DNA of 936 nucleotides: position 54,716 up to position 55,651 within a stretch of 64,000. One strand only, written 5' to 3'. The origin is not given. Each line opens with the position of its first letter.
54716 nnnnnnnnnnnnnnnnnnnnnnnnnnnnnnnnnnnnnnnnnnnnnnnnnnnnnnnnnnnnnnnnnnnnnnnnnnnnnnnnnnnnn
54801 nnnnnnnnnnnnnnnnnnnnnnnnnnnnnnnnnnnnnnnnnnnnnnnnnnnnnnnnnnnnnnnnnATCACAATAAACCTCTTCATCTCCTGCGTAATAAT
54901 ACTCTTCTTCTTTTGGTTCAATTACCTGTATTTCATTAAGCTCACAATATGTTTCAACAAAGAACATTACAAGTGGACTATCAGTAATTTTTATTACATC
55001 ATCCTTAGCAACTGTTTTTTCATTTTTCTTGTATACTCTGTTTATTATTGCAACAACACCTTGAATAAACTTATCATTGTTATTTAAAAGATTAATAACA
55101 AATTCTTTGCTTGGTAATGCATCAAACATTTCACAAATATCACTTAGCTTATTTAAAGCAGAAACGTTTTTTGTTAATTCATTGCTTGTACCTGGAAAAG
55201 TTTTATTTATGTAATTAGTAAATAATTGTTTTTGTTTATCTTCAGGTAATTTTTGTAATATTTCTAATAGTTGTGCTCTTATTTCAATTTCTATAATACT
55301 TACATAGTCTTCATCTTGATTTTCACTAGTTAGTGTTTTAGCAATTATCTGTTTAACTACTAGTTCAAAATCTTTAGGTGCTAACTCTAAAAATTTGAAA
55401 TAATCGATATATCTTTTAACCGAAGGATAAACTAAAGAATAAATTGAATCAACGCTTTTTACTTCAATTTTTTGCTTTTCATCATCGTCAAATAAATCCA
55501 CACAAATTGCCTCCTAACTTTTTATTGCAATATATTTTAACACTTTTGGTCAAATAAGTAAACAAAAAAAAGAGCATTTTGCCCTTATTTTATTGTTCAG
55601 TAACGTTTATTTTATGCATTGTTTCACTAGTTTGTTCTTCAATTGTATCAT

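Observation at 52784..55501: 905-aa sigma-70 paralogue: housekeeping-type core plus a novel N-domain and a C-terminal array of extra sigma-4-like HTH modules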

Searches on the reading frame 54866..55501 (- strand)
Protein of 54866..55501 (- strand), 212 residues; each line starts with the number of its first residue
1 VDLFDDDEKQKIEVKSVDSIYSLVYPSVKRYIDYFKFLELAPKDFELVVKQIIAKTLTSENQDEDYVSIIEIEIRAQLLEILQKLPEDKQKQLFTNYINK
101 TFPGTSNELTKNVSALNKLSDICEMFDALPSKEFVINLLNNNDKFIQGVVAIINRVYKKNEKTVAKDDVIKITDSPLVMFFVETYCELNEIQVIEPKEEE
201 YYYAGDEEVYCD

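Call 18: find_homologous_proteins(query=A2, max_evalue=0.001)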
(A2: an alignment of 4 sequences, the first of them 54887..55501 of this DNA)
Query A2 (4 sequences) (205 aa, profile of the alignment): 1 proteins with E <= 0.001 among 4976 candidates.
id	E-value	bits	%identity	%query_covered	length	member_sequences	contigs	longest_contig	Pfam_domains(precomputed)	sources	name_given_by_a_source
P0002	1.7e-9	56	69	8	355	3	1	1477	PF00140.26,PF04542.21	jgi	-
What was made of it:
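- Tried and rejected: the N-domain profile returned only a 355-aa fragment, P0002 (call 18);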

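Call 51: predict_structure(alignment_id=A9)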
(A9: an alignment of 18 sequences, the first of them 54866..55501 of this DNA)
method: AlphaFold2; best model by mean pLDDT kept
length: 212 residues; sequences in the alignment: 18
mean_pLDDT: 82.2   pTM: 0.73
mean pLDDT of the five models: 82.2, 82.0, 82.0, 81.6, 74.9
residues with pLDDT >= 90: 117; 70-90: 52; 50-70: 19; < 50: 24
segments of 3 or more residues with pLDDT < 50: 1-13, 200-210
pLDDT, mean of each block of 10 residues (from residue 1): 41 69 92 94 93 79 74 93 93 94 89 93 89 93 93 77 78 89 92 71 47 55
secondary structure, 60 per line:
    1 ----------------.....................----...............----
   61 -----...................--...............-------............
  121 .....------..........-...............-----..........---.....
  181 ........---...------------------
elements in order: H17-37 H42-56 H66-84 H87-101 H109-125 H132-141 H143-156 E163-165 H166-172 H176-188 E192-194
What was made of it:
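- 54890..55501 (-): N-domain, residues 1-204: acidic (net charge -12), all-alpha, about 9 helices, ending in the conserved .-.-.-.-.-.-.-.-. motif. It occupies the position of region 1.1. AlphaFold pLDDT 82, pTM 0.73 (call 51).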

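Call 54: fold_search(model_id=the predicted structure, library=pdb)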
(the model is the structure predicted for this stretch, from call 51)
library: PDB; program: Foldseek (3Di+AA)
matches with E <= 10: 141; with E <= 0.001: 0
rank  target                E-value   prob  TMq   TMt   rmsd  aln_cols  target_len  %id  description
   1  8rrm_B                1.2e+00  0.09  0.18  0.17  18.3       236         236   10  tripartite complex between 14-3-3 sigma, Fusicoccin-A, and a phosphopeptide optimized for a Fusicoccin-mediated stabil (released 2025-02-12)
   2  5ona_A                1.3e+00  0.08  0.15  0.14  24.3       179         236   11  Drosophila Bag-of-marbles CBM peptide bound to human CAF40-CNOT1 (released 2017-12-27)
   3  6dxo_A                2.7e+00  0.20  0.26  0.38  15.5       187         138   11  1.8 A structure of RsbN-BldN complex. (released 2018-07-11)
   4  4uad_A                2.7e+00  0.07  0.17  0.11  14.9       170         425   18  Importin alpha 7 delta IBB in complex with Influenza PB2 Nuclear Localization Domain (released 2015-02-04)
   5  8vyo_C                2.7e+00  0.04  0.16  0.16  14.7       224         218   10  Cryo-EM Structure of the BRAF WT monomer (released 2025-05-28)
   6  9t1m_A                2.8e+00  0.06  0.17  0.20  13.5       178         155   13  Nuclear export protein/Non-structural protein 2 (NEP/NS2) in complex with artificial alpha Rep protein (released 2025-11-12)
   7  7zbz_C                3.0e+00  0.04  0.15  0.06  16.5       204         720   12  CAND1 delhairpin-SCF-SKP2 CAND1 partly engaged SCF partly rocked (released 2023-04-19)
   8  6knd                  3.0e+00  0.03  0.13  0.15  16.2       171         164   18  The C-terminal Domain of Translation Initiation Factor 5 at low pH (released 2020-06-17)
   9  9k7x_D                3.1e+00  0.18  0.23  0.41   7.1       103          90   11  Crystal structure of designed calcium-induced homotrimer C3-Ca1-DN*3-20 (released 2025-10-29)
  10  6u2h_B                3.1e+00  0.11  0.26  0.25  14.2       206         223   13  BRAF dimer bound to 14-3-3 (released 2019-08-28)
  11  4jhk_A                3.1e+00  0.07  0.21  0.21  17.7       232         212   11  Crystal structure of Danio rerio SLIP1 in complex with SLBP (released 2013-07-10)
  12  8or3_A                3.1e+00  0.04  0.17  0.07  17.0       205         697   12  CAND1-CUL1-RBX1-SKP1-SKP2-DCNL1 (released 2023-06-28)
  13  3mw6_C                3.3e+00  0.13  0.22  0.36  11.0       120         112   12  Crystal structure of NMB1681 from Neisseria meningitidis MC58, a FinO-like RNA chaperone (released 2010-06-23)
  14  8aw4_A                3.4e+00  0.06  0.21  0.22  13.6       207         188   14  Structure of a complex of biosynthetic proteins bB-E3 and bGFPD-YY (released 2022-12-28)
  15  6ft5                  3.4e+00  0.06  0.19  0.21  13.2       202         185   11  Structure of A3_A3, an artificial bi-domain protein based on two identical alphaRep A3 domains (released 2018-08-08)
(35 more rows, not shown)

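Call 77: search_solved_structures(query=A9, max_evalue=10)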
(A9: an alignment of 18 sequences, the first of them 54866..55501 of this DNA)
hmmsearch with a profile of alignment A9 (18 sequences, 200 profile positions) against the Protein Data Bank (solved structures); distinct sequences matched with E-value up to 10: 12.
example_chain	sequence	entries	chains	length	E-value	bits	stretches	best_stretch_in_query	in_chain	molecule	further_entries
8cws_A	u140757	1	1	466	4.7e-07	32.7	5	12-102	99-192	F4132-2 Chain A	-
8cwy_A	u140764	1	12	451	5.2e-07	32.5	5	12-105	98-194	T32-15-1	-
7mwr_B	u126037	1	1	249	0.0002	24.1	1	12-95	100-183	LHD101B4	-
5cwb_A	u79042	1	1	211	0.00029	23.5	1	12-93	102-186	Designed helical repeat protein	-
9drl_A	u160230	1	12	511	0.0011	21.6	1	12-94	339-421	T33-549_B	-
3tl4_X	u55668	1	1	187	0.016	17.9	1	21-161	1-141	Glutaminyl-tRNA synthetase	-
9otb_A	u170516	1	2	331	0.094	15.4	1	128-174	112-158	Dioxygenase swnH2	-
2g1e_A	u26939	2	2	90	0.24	14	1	104-157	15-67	hypothetical protein Ta0895 | Putative uncharacterized protein Ta0895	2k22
1otr_A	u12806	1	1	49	0.38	13.4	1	115-155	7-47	protein Cue2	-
1m45_A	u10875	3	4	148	0.51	13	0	115-149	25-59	Myosin light chain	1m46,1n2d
6vfi_A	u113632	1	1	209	0.59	12.8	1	8-82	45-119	O43_dn18A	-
8k6e_B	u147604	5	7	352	8.1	9.1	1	48-101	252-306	Legionella effector LnaB | LnaB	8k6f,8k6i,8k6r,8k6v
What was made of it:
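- Tried and rejected: Its PDB sequence hits are only designed helical repeats, which is compositional (call 77).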

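Call 79: search_protein_families(library=phrogs, proteins=[window:54866-55501:-], max_evalue=0.01)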
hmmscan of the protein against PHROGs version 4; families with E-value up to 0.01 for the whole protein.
window:54866-55501:- (212 aa): 0 families

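Call 85: fold_search(model_id=the predicted structure, library=viral)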
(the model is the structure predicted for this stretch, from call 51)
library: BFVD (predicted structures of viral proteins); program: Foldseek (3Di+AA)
matches with E <= 10: 124; with E <= 0.001: 0
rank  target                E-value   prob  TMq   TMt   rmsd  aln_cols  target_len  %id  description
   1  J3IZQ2                1.8e-01  0.20  0.16  0.11  16.8       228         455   12  (no name in the UniProt tables at hand)
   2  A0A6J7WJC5            8.6e-01  0.23  0.26  0.24  15.6       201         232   12  FliA DNA-directed RNA polymerase specialized sigma subunit [uncultured Caudovirales phage]
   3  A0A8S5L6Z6            1.3e+00  0.08  0.16  0.20  20.3       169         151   14  Uncharacterized protein [Siphoviridae sp. ctnFV5]
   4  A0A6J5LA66            1.6e+00  0.09  0.22  0.21  20.1       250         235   15  Uncharacterized protein [uncultured Caudovirales phage]
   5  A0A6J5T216            1.6e+00  0.06  0.15  0.16  19.4       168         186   14  Holin of 3TMs, for gene-transfer release [uncultured Caudovirales phage]
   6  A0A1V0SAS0            1.9e+00  0.06  0.17  0.14  15.5       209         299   11  Uncharacterized protein [Catovirus CTV1]
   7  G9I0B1                1.9e+00  0.02  0.12  0.06  22.9       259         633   15  Uncharacterized protein [Helicoverpa zea nudivirus 2]
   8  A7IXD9                2.0e+00  0.08  0.15  0.13  19.0       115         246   14  Uncharacterized protein B614R [Paramecium bursaria Chlorella virus NY2A]
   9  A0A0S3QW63            2.0e+00  0.08  0.18  0.12  11.0       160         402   11  Coat protein [Rice tungro bacilliform virus]
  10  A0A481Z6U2            2.4e+00  0.07  0.17  0.10  15.6       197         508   15  Importin beta binding domain protein [Pithovirus LCPAC302]
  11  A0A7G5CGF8            2.5e+00  0.15  0.32  0.30  16.4       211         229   13  (no name in the UniProt tables at hand)
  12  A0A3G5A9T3            2.5e+00  0.08  0.23  0.20  17.6       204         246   15  Uncharacterized protein [Hyperionvirus sp.]
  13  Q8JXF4                2.9e+00  0.08  0.18  0.08  13.5       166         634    8  P6 [Rosellinia necatrix mycoreovirus 3 (isolate W370)]
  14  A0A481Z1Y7            2.9e+00  0.05  0.19  0.15  15.6       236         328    9  F-box-like protein [Pithovirus LCPAC101]
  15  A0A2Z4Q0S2            3.0e+00  0.20  0.17  0.33  10.2        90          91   12  (no name in the UniProt tables at hand)
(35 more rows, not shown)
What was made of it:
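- Tried and rejected: Weak fold hits to phage FliA-type sigmas and to RsbN-BldN have probability of at most 0.23 (calls 54, 85).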

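Call 87: search_protein_families(library=ncbifam, proteins=[window:54866-55501:-], max_evalue=0.01)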
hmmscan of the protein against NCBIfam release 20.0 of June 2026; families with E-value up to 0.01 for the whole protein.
window:54866-55501:- (212 aa): 1 family
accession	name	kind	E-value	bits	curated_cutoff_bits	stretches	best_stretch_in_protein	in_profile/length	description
NF041498.2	MobP2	subfamily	0.0057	16.4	200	1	49-113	215-279/335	MobP2 family relaxase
